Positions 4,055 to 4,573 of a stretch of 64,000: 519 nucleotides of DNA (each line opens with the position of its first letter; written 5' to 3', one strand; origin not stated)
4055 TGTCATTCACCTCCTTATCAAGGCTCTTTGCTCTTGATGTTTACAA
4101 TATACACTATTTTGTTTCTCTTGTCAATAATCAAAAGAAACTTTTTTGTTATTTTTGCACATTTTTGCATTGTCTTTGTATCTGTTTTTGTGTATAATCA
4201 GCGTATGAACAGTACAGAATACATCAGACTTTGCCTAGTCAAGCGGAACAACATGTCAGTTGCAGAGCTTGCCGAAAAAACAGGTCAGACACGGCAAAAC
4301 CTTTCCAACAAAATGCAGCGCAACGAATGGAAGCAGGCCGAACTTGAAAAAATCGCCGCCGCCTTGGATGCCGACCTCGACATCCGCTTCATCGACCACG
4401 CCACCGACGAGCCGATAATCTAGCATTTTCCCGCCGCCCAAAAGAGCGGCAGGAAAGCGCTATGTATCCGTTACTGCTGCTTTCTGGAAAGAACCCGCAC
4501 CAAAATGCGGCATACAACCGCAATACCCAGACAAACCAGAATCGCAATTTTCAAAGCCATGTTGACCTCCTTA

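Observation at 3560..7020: Tandem array of diverging cassettes: leaderless Xre-type HTH gene divergent from an operon of 25-49-aa membrane peptides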

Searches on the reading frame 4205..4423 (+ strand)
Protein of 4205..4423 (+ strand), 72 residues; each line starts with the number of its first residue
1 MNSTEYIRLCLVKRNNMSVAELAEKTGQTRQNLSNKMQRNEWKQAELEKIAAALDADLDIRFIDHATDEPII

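Call 4: search_protein_families(library=pfam, proteins=[window:4205-4423:+], max_evalue=1)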
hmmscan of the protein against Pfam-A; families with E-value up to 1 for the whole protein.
window:4205-4423:+ (72 aa): 10 families
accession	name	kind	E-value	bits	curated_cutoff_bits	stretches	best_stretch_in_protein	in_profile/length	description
PF13443.12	HTH_26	-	3.7e-07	30.7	22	1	13-57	7-53/63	Cro/C1-type HTH DNA-binding domain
PF01381.28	HTH_3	-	0.0009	19.7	23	1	13-58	6-52/55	Helix-turn-helix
PF20075.5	DUF6471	-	0.0012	19.2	26.8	1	8-56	10-62/65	Domain of unknown function (DUF6471)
PF13693.12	HTH_35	-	0.0015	18.9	25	1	11-56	10-53/75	Winged helix-turn-helix DNA-binding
PF12802.13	MarR_2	-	0.0029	18.2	27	1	12-37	14-41/61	MarR family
PF13628.12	DUF4142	-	0.052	14.3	27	1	14-67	46-95/138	Domain of unknown function (DUF4142)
PF12840.13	HTH_20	-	0.091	13.2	27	1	17-37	19-39/51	Helix-turn-helix domain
PF13412.12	HTH_24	-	0.1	12.6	21.9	1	10-37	11-38/48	Winged helix-turn-helix DNA-binding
PF01022.26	HTH_5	-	0.15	12.4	22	1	9-34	8-33/47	Bacterial regulatory protein, arsR family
PF05584.17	Sulfolobus_pRN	-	0.16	12.4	20.8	1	2-34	5-36/72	Sulfolobus plasmid regulatory protein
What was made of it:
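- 4205..4423 (+): HTH1, a 72-aa Xre/Cro-type regulator (HTH_26). Call 4.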

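Call 10: find_related_loci(query=A3, collection=genome_contigs, flank=4000)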
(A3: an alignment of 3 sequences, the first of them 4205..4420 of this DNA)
Query A3 (72 aa) in genome_contigs; peptide patterns used: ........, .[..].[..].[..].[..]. (x = any residue, [..] = any of these).
599 stretches matched a pattern (row limit reached: there are more); 8 encode a relative of the query (tblastn E <= 1e-3); 8 distinct loci.
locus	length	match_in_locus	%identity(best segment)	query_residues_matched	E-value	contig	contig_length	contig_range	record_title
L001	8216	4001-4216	61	1-72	1e-27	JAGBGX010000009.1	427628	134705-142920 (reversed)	MAG: Treponema sp. isolate RGIG9108 Water_deer_Rectum.Co__c597441, whole genome shotgun sequence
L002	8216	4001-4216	61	1-72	4e-28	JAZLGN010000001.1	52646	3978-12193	MAG: Treponema sp. isolate T1900044996_TA20190058.MAGScoT_cleanbin_000021 SGB_4247_k141_325206, whole genome shotgun seq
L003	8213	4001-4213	60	1-72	3e-24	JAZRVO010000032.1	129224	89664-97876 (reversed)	MAG: Treponemataceae bacterium isolate T1900044953_TA20190006.MAGScoT_cleanbin_000038 SGB_3739_k141_805511, whole genome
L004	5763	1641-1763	59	32-72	7e-12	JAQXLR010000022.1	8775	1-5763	MAG: Clostridiales bacterium isolate SUG1308 k141_246294, whole genome shotgun sequence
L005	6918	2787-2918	48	15-58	4e-9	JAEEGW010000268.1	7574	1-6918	MAG: Clostridiales bacterium isolate Tb.RUG.108 k141_7599524_flag=1_multi=25.2770_len=7574, whole genome shotgun sequenc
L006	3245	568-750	39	1-62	5e-9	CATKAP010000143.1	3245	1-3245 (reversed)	MAG: uncultured bacterium isolate iMGMC-748_1678881702 genome assembly, contig: MegahitA5_307605, whole genome shotgun s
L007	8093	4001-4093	61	42-72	2e-8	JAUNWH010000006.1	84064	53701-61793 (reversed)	MAG: Spirochaetales bacterium isolate S8M_St_45 NODE_51_length_84064_cov_52.761026, whole genome shotgun sequence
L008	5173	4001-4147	43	18-64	5e-7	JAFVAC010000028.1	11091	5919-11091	MAG: Clostridia bacterium isolate RGIG4983 Roe_deer_Rumen-5__c116529, whole genome shotgun sequence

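Call 11: find_homologous_proteins(query=window:4205-4420:+)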
Query window:4205-4420:+ (72 aa): 223 proteins with E <= 0.001 among 224 candidates; the best 120 are listed.
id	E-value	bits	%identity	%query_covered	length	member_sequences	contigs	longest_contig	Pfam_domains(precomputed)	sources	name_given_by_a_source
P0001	3.5e-39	149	100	100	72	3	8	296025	PF13443.13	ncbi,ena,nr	ncbi:MAG: helix-turn-helix transcriptional regulator [Treponema sp.]|nr:helix-turn-helix transcripti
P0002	1.5e-31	125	83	100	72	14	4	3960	PF13443.13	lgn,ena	-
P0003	2.6e-28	114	78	100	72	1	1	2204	PF13443.13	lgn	-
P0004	1.3e-26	109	76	100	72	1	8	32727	-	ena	-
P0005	1.4e-25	106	76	100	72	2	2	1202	PF13443.13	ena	-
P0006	7.3e-25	104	93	78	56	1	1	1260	-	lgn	-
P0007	1.4e-22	96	67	100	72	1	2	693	PF13443.13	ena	-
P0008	4.0e-22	95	67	100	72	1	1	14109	PF13443.13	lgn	-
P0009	2.3e-20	89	67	100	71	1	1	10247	PF13443.13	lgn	-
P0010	6.2e-20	88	64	100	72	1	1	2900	-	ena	-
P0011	8.7e-20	88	73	76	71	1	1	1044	PF13443.13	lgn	-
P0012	1.6e-19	87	69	100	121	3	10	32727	-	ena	-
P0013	2.6e-19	86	64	100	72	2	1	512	PF13443.13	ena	-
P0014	3.2e-19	86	79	78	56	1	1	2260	PF13443.13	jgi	jgi:hypothetical protein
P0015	6.3e-19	85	63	100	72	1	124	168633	-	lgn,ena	-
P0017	8.2e-19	85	59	99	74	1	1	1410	PF01381.29,PF13443.13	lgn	-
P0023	2.8e-18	83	58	99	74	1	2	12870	PF01381.29,PF13443.13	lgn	-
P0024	2.8e-18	83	58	99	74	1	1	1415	PF01381.29,PF13443.13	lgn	-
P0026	4.4e-18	82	58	99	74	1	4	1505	PF01381.29,PF13443.13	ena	-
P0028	7.7e-18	82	64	100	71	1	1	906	PF20075.6,PF13443.13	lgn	-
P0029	4.0e-17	79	58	100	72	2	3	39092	PF01381.29,PF13443.13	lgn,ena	-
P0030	8.7e-17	78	65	76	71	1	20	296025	PF13443.13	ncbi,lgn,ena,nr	ncbi:MAG: helix-turn-helix domain-containing protein [Treponema sp.]|nr:helix-turn-helix domain-cont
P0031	5.6e-16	76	60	100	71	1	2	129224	PF13443.13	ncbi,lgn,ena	-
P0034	5.2e-14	69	54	100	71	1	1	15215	PF20075.6,PF13443.13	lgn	-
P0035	5.2e-12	63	52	99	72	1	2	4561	PF20075.6,PF05584.18,PF13443.13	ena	-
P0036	7.1e-12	63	52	99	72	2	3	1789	PF20075.6,PF05584.18,PF13443.13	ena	-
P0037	8.7e-12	62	53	94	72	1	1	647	PF20075.6,PF05584.18,PF01381.29,PF13443.13,PF13693.13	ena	-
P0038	2.2e-11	61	48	99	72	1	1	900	PF20075.6,PF13443.13,PF13693.13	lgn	-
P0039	2.7e-11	61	51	99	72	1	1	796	PF20075.6,PF05584.18,PF13443.13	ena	-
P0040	3.0e-11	61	49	99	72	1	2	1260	PF13443.13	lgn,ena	-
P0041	3.2e-11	61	48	99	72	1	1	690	PF20075.6,PF01381.29,PF13443.13,PF13693.13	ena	-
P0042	3.6e-11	61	48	99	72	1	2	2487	PF20075.6,PF13443.13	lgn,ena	-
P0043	4.7e-11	60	48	99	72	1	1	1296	PF20075.6,PF01381.29,PF13443.13,PF13693.13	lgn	-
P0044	5.1e-11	60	49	99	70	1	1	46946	PF01381.29,PF13443.13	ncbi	ncbi:TPA: helix-turn-helix domain-containing protein [Clostridioides difficile]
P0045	5.7e-11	60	46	99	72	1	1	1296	PF20075.6,PF05584.18,PF01381.29,PF13443.13,PF13693.13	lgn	-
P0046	6.2e-11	60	51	99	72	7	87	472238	PF20075.6,PF05584.18,PF01381.29,PF13443.13,PF13693.13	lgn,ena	-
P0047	6.3e-11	60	51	85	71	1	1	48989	PF01381.29,PF13443.13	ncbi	ncbi:TPA: helix-turn-helix domain-containing protein [Clostridioides difficile]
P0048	6.5e-11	60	51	85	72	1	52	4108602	PF01381.29,PF13443.13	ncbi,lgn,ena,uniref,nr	ncbi:TPA: helix-turn-helix transcriptional regulator [Clostridioides difficile]|uniref:helix-turn-he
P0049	6.6e-11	60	51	85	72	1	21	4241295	PF01381.29,PF13443.13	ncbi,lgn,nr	ncbi:helix-turn-helix transcriptional regulator [Clostridioides difficile]|nr:helix-turn-helix trans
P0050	6.7e-11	60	51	85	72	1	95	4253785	PF01381.29,PF13443.13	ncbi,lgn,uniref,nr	ncbi:helix-turn-helix transcriptional regulator [Clostridioides difficile]|uniref:helix-turn-helix t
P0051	6.7e-11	60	51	85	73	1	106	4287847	PF01381.29,PF13443.13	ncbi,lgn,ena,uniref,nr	ncbi:helix-turn-helix transcriptional regulator [Clostridioides difficile]|uniref:helix-turn-helix t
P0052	7.3e-11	60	49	93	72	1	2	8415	PF01381.29,PF13443.13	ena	-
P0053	7.4e-11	60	46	99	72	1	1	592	PF13443.13,PF13693.13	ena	-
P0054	7.7e-11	60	51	85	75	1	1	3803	PF01381.29,PF13443.13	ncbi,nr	ncbi:helix-turn-helix transcriptional regulator [Clostridioides difficile]|nr:helix-turn-helix trans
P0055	7.8e-11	60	51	85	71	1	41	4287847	PF01381.29,PF13443.13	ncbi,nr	ncbi:helix-turn-helix transcriptional regulator [Clostridioides difficile]|nr:helix-turn-helix trans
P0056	7.8e-11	59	48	99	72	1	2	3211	PF20075.6,PF05584.18,PF13443.13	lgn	-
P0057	8.0e-11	59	51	85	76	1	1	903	PF01381.29,PF13443.13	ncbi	ncbi:TPA: helix-turn-helix transcriptional regulator, partial [Clostridioides difficile]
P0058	8.1e-11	59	51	85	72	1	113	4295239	PF01381.29,PF13443.13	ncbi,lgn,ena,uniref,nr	ncbi:TPA: helix-turn-helix transcriptional regulator [Clostridioides difficile]|uniref:helix-turn-he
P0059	8.2e-11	59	48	99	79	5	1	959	PF20075.6,PF13443.13,PF13693.13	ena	-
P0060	8.3e-11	59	51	85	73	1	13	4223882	PF01381.29,PF13443.13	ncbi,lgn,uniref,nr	ncbi:helix-turn-helix transcriptional regulator [Clostridioides difficile]|uniref:helix-turn-helix t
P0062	9.3e-11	59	45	99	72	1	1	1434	PF01381.29,PF13443.13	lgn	-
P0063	1.3e-10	59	49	99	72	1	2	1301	PF20075.6,PF05584.18,PF01381.29,PF13443.13,PF13693.13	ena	-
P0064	1.3e-10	59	48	99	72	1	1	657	PF20075.6,PF13443.13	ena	-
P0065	1.3e-10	59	46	99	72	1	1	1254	PF20075.6,PF13443.13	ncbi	-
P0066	1.4e-10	59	45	99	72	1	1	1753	PF20075.6,PF01381.29,PF13443.13,PF13693.13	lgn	-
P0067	1.4e-10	59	49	93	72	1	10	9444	PF05584.18,PF01381.29,PF13443.13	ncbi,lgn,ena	-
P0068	1.5e-10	59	46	99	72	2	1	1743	PF20075.6,PF05584.18,PF01381.29,PF13443.13,PF13693.13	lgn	-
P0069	1.5e-10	59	51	99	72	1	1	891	PF20075.6,PF13443.13,PF13693.13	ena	-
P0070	1.6e-10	59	45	99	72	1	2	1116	PF20075.6,PF01381.29,PF13443.13,PF13693.13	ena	-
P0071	1.6e-10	58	51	94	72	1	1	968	PF20075.6,PF05584.18,PF01381.29,PF07022.20,PF13443.13,PF13693.13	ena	-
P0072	1.8e-10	58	51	85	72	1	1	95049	PF13443.13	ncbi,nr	ncbi:TPA: helix-turn-helix transcriptional regulator [Clostridioides difficile]|nr:helix-turn-helix 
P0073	1.8e-10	58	46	99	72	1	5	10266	PF20075.6,PF01381.29,PF13443.13,PF13693.13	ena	-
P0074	1.8e-10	58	44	99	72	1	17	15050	PF13443.13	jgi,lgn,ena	-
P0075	1.9e-10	58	45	99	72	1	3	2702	PF20075.6,PF13443.13,PF13693.13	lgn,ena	-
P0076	1.9e-10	58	45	99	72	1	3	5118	PF13443.13,PF13693.13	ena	-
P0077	2.0e-10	58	45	99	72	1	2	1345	PF20075.6,PF01381.29,PF13443.13,PF13693.13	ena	-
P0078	2.0e-10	58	49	85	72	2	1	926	PF20075.6,PF13443.13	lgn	-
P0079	2.0e-10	58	49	85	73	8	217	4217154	PF01381.29,PF13443.13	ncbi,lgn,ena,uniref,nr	ncbi:helix-turn-helix transcriptional regulator [Clostridioides difficile]|uniref:helix-turn-helix t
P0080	2.0e-10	58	49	85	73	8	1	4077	PF01381.29,PF13443.13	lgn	-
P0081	2.0e-10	58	49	93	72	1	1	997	PF05584.18,PF13443.13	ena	-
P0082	2.5e-10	58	44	99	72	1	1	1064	PF13443.13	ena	-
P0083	2.5e-10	58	49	85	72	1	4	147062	PF13443.13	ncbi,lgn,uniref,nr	ncbi:TPA: helix-turn-helix transcriptional regulator [Clostridioides difficile]|uniref:helix-turn-he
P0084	2.5e-10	58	44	99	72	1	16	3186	PF13443.13,PF13693.13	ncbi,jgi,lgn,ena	jgi:transcriptional regulator with XRE-family HTH domain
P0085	2.5e-10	58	49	85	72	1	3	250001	PF13443.13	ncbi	ncbi:TPA: helix-turn-helix transcriptional regulator [Clostridioides difficile]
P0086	2.5e-10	58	42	99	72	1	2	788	PF13443.13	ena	-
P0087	2.6e-10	58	49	85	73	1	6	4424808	PF13443.13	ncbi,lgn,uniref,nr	ncbi:TPA: helix-turn-helix transcriptional regulator [Clostridioides difficile]|uniref:helix-turn-he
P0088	3.2e-10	58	46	88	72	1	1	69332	PF05584.18,PF13443.13,PF13693.13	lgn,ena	-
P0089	3.4e-10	57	49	85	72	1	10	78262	PF01381.29,PF13443.13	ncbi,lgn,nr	ncbi:TPA: helix-turn-helix transcriptional regulator [Clostridioides difficile]|nr:helix-turn-helix 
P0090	3.4e-10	57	50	94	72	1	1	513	PF20075.6,PF05584.18,PF01381.29,PF07022.20,PF13443.13,PF13693.13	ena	-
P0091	3.4e-10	57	49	85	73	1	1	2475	PF01381.29,PF13443.13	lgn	-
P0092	3.4e-10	57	44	99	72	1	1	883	PF13443.13,PF13693.13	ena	-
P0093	3.4e-10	57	49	85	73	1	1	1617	PF01381.29,PF13443.13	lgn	-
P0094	3.5e-10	57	48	99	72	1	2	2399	PF20075.6,PF05584.18,PF01381.29,PF13443.13,PF13693.13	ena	-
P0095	4.0e-10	57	49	99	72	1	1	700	PF20075.6,PF05584.18,PF13443.13,PF13693.13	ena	-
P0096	4.1e-10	57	50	94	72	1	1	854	PF20075.6,PF05584.18,PF13443.13,PF13693.13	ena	-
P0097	4.2e-10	57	42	99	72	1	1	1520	PF20075.6,PF13443.13,PF13693.13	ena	-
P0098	4.6e-10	57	49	99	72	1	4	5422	PF20075.6,PF05584.18,PF13443.13,PF13693.13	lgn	-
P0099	4.7e-10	57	49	99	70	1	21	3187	PF20075.6,PF05584.18,PF01381.29,PF07022.20,PF13443.13,PF13693.13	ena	-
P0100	4.7e-10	57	46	99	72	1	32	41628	PF20075.6,PF13443.13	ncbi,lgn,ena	-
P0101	4.8e-10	57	48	99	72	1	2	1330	PF20075.6,PF05584.18,PF01381.29,PF07022.20,PF13443.13,PF13693.13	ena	-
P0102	4.8e-10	57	44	99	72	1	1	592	PF20075.6,PF13443.13,PF13693.13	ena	-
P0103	5.0e-10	57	45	99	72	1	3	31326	PF20075.6,PF13443.13,PF13693.13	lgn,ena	-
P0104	5.0e-10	57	46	99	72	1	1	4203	PF20075.6,PF13443.13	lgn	-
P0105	5.0e-10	57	50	94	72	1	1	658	PF20075.6,PF05584.18,PF01381.29,PF07022.20,PF13443.13,PF13693.13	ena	-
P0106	5.1e-10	57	50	94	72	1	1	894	PF20075.6,PF05584.18,PF01381.29,PF13443.13,PF13693.13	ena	-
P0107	5.6e-10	57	49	85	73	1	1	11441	PF01381.29,PF13443.13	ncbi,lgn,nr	ncbi:helix-turn-helix domain-containing protein [Clostridioides difficile]|nr:helix-turn-helix domai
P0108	5.6e-10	57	49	85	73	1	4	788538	PF01381.29,PF13443.13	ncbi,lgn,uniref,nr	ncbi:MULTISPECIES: helix-turn-helix domain-containing protein [unclassified Clostridioides]|uniref:h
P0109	5.8e-10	57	51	94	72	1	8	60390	PF20075.6,PF05584.18,PF01381.29,PF07022.20,PF13443.13,PF13693.13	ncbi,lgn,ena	-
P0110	5.9e-10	57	49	85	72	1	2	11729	PF01381.29,PF13443.13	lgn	-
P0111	6.2e-10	57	50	94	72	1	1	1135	PF20075.6,PF01381.29,PF13443.13,PF13693.13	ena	-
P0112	6.2e-10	57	50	94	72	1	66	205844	PF20075.6,PF05584.18,PF01381.29,PF07022.20,PF13443.13,PF13693.13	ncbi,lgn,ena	-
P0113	6.3e-10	57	50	94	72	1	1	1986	PF20075.6,PF05584.18,PF07022.20,PF13443.13,PF13693.13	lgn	-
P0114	6.4e-10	57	50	94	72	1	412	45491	PF20075.6,PF05584.18,PF01381.29,PF07022.20,PF13443.13,PF13693.13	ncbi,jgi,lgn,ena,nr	ncbi:MAG: helix-turn-helix domain-containing protein [Clostridia bacterium]|nr:helix-turn-helix doma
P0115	6.5e-10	57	49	99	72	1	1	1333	PF20075.6,PF05584.18,PF13443.13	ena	-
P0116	6.6e-10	57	44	99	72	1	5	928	PF20075.6,PF13443.13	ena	-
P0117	6.6e-10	57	50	94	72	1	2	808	PF20075.6,PF05584.18,PF13443.13,PF13693.13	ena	-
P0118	6.8e-10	57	48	99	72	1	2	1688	PF20075.6,PF05584.18,PF01381.29,PF13443.13,PF13693.13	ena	-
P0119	6.8e-10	57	42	99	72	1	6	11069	PF13443.13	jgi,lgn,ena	-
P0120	7.4e-10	56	50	94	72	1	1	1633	PF20075.6,PF05584.18,PF01381.29,PF07022.20,PF13443.13,PF13693.13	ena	-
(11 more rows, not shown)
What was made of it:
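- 4205..4423 (+): The identical protein P0001 is named 'helix-turn-helix transcriptional regulator [Treponema sp.]' by NCBI (call 11).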

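Call 17: find_encoding_contigs(protein=P0004, flank=5000, max_places=6)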
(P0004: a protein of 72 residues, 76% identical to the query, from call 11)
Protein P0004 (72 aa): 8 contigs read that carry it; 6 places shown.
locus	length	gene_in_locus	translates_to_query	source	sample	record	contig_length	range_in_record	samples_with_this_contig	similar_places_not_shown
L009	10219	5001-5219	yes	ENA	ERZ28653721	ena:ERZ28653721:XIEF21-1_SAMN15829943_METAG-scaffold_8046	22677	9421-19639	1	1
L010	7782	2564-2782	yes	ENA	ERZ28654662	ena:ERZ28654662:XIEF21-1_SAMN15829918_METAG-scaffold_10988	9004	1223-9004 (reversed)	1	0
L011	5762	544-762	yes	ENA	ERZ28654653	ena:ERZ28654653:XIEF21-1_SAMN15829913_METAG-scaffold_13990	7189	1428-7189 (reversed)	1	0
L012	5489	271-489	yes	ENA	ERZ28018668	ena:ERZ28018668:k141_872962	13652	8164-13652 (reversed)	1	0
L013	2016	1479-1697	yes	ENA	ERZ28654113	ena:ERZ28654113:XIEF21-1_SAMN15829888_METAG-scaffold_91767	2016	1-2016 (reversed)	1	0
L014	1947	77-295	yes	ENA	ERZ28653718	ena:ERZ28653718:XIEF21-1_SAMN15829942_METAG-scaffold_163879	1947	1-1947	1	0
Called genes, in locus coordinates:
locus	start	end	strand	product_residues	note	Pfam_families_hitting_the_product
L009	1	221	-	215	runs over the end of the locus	-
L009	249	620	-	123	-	-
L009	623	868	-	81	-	-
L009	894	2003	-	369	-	PF03864:Phage_cap_E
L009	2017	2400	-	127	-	-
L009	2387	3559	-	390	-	PF00574:CLP_protease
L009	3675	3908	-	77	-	-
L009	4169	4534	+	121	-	-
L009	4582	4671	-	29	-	-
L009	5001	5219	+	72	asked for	-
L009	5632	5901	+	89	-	-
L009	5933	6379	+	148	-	-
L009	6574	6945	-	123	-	PF13560:HTH_31 (weak), PF01381:HTH_3, PF13443:HTH_26, PF12844:HTH_19 (weak)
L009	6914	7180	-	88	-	-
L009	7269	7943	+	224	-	-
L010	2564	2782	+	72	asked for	-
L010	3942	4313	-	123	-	PF13560:HTH_31 (weak), PF01381:HTH_3, PF13443:HTH_26, PF12844:HTH_19 (weak)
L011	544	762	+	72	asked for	-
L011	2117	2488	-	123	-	PF13560:HTH_31 (weak), PF01381:HTH_3, PF13443:HTH_26, PF12844:HTH_19 (weak)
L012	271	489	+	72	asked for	-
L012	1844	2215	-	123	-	PF13560:HTH_31 (weak), PF01381:HTH_3, PF13443:HTH_26, PF12844:HTH_19 (weak)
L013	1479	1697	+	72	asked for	-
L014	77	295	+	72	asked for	-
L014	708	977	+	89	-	-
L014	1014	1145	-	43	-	-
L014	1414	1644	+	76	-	PF13443:HTH_26 (weak)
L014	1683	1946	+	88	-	?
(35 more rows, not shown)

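Call 18: find_encoding_contigs(protein=P0015, flank=5000, max_places=6)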
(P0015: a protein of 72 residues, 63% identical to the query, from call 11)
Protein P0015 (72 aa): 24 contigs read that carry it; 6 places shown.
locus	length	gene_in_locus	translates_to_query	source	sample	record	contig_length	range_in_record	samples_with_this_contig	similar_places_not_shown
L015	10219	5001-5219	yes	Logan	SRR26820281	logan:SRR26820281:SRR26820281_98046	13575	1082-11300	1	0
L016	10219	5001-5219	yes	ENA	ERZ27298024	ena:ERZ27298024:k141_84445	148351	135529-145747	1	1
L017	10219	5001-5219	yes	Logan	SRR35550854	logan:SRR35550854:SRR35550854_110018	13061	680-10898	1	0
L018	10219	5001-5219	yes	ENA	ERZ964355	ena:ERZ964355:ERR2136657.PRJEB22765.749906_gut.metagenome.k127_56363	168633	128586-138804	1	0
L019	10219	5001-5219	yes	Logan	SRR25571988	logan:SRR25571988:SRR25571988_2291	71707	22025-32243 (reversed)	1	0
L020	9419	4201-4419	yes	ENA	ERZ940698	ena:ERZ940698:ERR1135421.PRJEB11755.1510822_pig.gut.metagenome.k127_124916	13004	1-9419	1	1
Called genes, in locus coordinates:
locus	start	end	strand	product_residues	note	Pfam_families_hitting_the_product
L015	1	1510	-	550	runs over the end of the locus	PF05136:Phage_portal_2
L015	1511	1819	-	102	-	-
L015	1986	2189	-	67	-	PF19807:DUF6290 (weak)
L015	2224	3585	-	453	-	PF00145:DNA_methylase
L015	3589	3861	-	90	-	-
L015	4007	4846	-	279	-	PF08401:ArdcN, PF18818:MPTase-PolyVal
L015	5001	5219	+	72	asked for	-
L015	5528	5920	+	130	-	PF15919:HicB_lk_antitox, PF15970:HicB-like_2 (weak), PF21748:UPF0150 (faint)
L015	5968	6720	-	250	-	PF01555:N6_N4_Mtase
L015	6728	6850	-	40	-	-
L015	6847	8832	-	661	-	PF05876:GpA_ATPase, PF20454:GpA_nuclease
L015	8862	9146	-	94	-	PF00216:Bac_DNA_binding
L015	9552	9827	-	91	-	-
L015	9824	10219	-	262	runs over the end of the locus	-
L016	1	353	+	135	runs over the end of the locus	-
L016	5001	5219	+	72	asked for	-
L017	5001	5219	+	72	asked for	-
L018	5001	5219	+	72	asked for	-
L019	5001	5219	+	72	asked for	-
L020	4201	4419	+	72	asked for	-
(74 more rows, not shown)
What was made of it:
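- Neighbours are toxin-antitoxin pairs (HicAB, a HigBA-like pair); in relatives, anti-restriction genes occupy the same region (calls 4, 17, 18). The cassettes lie in an accessory region that also holds methylase genes and toxin-antitoxin pairs (calls 17, 18).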

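Call 20: find_related_loci(query=A3, collection=viral_contigs, flank=4000)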
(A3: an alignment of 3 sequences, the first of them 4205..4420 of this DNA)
Query A3 (72 aa) in viral_contigs; peptide patterns used: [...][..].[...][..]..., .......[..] (x = any residue, [..] = any of these).
180 stretches matched a pattern; 14 encode a relative of the query (tblastn E <= 1e-3); 14 distinct loci.
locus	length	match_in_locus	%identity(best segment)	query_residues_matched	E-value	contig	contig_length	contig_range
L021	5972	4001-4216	82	1-72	3e-38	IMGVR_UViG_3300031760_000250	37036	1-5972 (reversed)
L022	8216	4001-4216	83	1-72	1e-38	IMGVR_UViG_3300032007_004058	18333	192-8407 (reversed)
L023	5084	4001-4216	61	1-72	1e-27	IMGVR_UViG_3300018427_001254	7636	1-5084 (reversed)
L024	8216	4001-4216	61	1-72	1e-27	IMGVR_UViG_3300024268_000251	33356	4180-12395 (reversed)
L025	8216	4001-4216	61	1-72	1e-27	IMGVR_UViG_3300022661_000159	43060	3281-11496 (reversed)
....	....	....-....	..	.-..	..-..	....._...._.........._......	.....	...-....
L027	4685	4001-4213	59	2-72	2e-25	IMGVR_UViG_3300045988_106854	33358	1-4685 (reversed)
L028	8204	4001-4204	62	5-72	6e-25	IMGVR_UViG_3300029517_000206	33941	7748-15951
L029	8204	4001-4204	62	5-72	6e-25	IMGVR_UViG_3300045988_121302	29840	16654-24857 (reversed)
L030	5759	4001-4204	62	5-72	6e-25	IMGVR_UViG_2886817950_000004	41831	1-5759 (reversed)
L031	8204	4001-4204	62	5-72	1e-24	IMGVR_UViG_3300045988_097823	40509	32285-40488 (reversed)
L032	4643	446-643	62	5-70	8e-24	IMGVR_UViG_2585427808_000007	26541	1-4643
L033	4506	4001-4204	57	5-72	3e-21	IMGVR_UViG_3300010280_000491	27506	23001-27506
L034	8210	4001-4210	48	1-71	2e-16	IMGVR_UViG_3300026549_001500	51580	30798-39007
